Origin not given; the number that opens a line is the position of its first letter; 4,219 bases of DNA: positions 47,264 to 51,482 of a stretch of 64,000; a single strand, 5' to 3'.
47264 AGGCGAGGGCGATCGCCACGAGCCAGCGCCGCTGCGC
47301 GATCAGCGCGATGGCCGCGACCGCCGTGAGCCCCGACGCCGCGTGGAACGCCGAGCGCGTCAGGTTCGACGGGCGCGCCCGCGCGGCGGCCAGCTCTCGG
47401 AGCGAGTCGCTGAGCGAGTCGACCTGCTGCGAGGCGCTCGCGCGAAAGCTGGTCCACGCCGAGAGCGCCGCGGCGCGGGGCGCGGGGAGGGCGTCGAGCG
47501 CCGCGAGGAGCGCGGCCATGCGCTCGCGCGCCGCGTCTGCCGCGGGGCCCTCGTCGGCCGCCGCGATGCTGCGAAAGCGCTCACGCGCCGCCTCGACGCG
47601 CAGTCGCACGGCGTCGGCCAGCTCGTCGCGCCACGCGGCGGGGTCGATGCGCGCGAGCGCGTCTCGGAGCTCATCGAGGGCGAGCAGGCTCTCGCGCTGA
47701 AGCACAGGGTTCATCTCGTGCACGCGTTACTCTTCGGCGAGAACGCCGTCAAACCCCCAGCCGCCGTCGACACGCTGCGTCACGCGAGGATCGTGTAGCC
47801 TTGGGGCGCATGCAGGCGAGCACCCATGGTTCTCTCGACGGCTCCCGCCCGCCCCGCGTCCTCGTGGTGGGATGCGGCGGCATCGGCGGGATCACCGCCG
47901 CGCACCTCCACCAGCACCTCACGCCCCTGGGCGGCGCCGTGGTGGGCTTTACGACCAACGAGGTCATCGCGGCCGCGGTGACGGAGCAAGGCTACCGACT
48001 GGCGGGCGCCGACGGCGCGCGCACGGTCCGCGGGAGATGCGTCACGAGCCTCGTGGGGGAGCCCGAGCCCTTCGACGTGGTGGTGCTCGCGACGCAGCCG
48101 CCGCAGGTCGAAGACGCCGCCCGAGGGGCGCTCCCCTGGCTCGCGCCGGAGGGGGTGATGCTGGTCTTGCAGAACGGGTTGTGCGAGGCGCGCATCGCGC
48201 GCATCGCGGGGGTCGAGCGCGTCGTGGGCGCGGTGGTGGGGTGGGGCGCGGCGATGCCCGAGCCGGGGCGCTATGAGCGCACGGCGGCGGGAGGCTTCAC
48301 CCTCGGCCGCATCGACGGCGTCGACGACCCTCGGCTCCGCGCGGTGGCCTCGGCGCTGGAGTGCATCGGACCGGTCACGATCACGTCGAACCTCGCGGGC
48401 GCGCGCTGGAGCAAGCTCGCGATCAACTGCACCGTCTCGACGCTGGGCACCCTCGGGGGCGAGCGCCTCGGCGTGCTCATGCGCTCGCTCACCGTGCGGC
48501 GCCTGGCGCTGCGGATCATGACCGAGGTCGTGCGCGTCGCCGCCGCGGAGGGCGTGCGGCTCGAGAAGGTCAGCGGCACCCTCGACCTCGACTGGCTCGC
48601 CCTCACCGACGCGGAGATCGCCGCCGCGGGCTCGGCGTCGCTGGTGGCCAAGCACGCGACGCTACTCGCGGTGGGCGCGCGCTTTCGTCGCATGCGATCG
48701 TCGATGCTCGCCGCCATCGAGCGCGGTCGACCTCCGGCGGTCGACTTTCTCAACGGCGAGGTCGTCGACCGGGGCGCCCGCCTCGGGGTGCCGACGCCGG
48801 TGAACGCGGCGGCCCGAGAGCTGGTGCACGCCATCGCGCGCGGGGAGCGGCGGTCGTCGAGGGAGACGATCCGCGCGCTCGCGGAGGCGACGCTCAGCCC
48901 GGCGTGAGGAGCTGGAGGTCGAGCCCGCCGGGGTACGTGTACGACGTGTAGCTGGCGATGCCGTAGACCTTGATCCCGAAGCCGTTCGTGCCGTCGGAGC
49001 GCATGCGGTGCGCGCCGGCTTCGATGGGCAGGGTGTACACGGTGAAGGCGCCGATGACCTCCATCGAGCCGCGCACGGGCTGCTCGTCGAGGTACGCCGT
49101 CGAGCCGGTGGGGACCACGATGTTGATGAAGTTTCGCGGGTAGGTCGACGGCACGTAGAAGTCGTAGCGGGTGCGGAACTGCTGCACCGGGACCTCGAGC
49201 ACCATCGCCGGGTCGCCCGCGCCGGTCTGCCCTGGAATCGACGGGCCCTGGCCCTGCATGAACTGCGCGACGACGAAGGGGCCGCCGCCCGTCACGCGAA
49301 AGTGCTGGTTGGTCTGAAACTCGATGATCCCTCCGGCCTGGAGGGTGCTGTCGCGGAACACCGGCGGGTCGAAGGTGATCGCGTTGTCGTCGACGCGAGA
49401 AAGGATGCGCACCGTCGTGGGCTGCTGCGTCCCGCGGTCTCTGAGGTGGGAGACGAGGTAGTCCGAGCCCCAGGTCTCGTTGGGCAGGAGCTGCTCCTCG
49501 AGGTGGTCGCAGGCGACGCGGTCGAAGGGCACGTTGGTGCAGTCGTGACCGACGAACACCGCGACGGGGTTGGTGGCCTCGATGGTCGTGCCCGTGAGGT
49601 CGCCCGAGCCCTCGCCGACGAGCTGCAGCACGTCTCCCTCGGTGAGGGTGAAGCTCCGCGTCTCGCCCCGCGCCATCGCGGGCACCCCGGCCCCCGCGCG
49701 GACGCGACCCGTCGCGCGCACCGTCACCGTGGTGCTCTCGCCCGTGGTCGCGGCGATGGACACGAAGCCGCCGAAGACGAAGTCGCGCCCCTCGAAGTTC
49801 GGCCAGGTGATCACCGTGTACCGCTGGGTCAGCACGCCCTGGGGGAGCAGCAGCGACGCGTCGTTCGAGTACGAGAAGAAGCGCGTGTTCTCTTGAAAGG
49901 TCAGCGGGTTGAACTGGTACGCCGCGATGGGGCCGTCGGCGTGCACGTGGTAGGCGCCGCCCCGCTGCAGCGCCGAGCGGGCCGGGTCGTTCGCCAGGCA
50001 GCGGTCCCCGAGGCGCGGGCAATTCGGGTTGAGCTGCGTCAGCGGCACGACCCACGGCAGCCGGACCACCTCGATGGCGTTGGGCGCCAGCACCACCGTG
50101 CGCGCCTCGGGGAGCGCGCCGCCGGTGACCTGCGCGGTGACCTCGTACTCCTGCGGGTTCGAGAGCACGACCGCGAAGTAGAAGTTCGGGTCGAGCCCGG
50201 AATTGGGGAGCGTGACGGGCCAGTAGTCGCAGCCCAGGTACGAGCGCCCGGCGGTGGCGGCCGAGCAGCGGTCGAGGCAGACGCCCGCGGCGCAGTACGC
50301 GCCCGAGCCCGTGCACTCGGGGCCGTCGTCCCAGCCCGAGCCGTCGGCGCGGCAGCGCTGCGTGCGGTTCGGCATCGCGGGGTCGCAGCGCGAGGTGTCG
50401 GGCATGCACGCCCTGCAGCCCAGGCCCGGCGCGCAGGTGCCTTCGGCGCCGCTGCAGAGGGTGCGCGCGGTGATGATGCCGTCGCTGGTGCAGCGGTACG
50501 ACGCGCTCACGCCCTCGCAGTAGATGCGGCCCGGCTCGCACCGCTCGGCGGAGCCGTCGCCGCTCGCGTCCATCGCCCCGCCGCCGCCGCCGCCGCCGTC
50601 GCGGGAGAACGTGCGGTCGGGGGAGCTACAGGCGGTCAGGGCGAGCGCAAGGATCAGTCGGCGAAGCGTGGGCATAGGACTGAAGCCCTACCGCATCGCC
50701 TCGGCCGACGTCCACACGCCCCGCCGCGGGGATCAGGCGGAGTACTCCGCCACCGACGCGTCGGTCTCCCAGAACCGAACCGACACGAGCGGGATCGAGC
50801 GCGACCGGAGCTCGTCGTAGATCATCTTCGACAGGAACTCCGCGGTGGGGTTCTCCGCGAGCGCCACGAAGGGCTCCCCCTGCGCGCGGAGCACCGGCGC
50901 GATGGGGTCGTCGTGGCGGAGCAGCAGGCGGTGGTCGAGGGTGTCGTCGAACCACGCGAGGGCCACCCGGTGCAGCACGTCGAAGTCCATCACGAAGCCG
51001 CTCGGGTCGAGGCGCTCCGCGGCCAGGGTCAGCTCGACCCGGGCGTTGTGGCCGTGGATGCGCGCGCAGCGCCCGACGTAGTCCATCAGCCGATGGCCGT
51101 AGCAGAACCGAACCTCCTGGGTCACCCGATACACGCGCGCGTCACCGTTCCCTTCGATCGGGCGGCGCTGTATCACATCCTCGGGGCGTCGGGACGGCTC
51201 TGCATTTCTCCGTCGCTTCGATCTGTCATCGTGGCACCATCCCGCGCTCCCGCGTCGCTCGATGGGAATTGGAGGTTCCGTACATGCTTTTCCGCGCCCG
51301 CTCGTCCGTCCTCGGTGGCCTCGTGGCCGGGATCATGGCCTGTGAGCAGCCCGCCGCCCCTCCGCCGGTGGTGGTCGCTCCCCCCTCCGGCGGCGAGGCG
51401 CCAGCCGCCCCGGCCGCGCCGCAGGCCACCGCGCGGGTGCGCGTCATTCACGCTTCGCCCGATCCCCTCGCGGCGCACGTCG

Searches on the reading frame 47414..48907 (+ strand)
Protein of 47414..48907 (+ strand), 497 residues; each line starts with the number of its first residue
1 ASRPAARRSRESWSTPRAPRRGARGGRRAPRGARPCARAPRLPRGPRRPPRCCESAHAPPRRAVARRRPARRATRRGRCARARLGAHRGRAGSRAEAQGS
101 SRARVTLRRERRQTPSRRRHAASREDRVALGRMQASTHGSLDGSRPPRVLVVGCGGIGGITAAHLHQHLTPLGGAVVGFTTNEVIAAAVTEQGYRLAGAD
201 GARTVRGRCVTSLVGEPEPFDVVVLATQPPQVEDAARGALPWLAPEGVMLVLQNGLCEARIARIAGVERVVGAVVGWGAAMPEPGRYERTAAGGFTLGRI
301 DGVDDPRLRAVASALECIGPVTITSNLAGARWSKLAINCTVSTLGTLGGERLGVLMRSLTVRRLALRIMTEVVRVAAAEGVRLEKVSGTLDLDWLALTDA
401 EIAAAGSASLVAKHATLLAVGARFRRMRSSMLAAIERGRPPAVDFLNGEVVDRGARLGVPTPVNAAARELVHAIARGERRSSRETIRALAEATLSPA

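Call 60: search_protein_families(library=pfam, proteins=[window:47414-48907:+], max_evalue=0.001)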
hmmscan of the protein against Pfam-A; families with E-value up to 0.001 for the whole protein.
window:47414-48907:+ (497 aa): 2 families
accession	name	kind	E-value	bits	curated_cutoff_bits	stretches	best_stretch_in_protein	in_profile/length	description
PF08546.17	ApbA_C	-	4.3e-25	88.9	22.7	1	327-474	2-124/125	Ketopantoate reductase PanE/ApbA C terminal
PF02558.23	ApbA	-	3.2e-21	76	22.2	1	149-301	1-149/150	Ketopantoate reductase PanE/ApbA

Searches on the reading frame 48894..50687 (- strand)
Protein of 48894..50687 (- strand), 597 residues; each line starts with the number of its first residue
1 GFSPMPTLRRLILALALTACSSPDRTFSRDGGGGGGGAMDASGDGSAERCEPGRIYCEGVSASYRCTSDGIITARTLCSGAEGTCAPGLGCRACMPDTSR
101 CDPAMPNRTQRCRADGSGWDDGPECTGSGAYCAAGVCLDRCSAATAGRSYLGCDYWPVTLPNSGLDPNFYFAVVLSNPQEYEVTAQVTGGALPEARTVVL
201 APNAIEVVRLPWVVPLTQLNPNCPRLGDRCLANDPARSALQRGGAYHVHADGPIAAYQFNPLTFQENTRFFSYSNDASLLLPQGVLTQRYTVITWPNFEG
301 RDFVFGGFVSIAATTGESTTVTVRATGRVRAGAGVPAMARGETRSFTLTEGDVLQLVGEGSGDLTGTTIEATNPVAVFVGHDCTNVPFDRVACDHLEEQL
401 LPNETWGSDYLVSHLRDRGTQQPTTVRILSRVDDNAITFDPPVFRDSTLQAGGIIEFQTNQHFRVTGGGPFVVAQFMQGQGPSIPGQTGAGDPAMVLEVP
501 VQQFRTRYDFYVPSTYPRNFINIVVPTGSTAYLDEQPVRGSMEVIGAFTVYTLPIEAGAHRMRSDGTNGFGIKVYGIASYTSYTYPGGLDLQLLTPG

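Call 60: search_protein_families(library=pfam, proteins=[window:48894-50687:-], max_evalue=0.001)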
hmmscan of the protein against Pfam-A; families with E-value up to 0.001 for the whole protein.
window:48894-50687:- (597 aa): 1 family
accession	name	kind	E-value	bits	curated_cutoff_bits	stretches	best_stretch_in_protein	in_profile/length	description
PF17517.7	IgGFc_binding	-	4.9e-69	233.3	25.6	1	276-576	1-297/297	IgGFc binding protein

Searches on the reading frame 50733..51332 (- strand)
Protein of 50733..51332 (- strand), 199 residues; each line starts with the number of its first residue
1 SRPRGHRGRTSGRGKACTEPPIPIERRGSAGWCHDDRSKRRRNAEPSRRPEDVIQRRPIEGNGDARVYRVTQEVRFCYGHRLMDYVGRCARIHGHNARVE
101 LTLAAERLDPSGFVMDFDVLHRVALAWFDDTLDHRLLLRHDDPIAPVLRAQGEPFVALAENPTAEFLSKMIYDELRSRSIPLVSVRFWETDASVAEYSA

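Call 60: search_protein_families(library=pfam, proteins=[window:50733-51332:-], max_evalue=0.001)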
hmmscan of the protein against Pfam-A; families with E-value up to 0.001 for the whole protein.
window:50733-51332:- (199 aa): 1 family
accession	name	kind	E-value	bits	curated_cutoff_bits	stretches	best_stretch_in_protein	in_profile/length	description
PF01242.24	PTPS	-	1.6e-28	99.5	22.4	1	70-198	2-119/121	6-pyruvoyl tetrahydropterin synthase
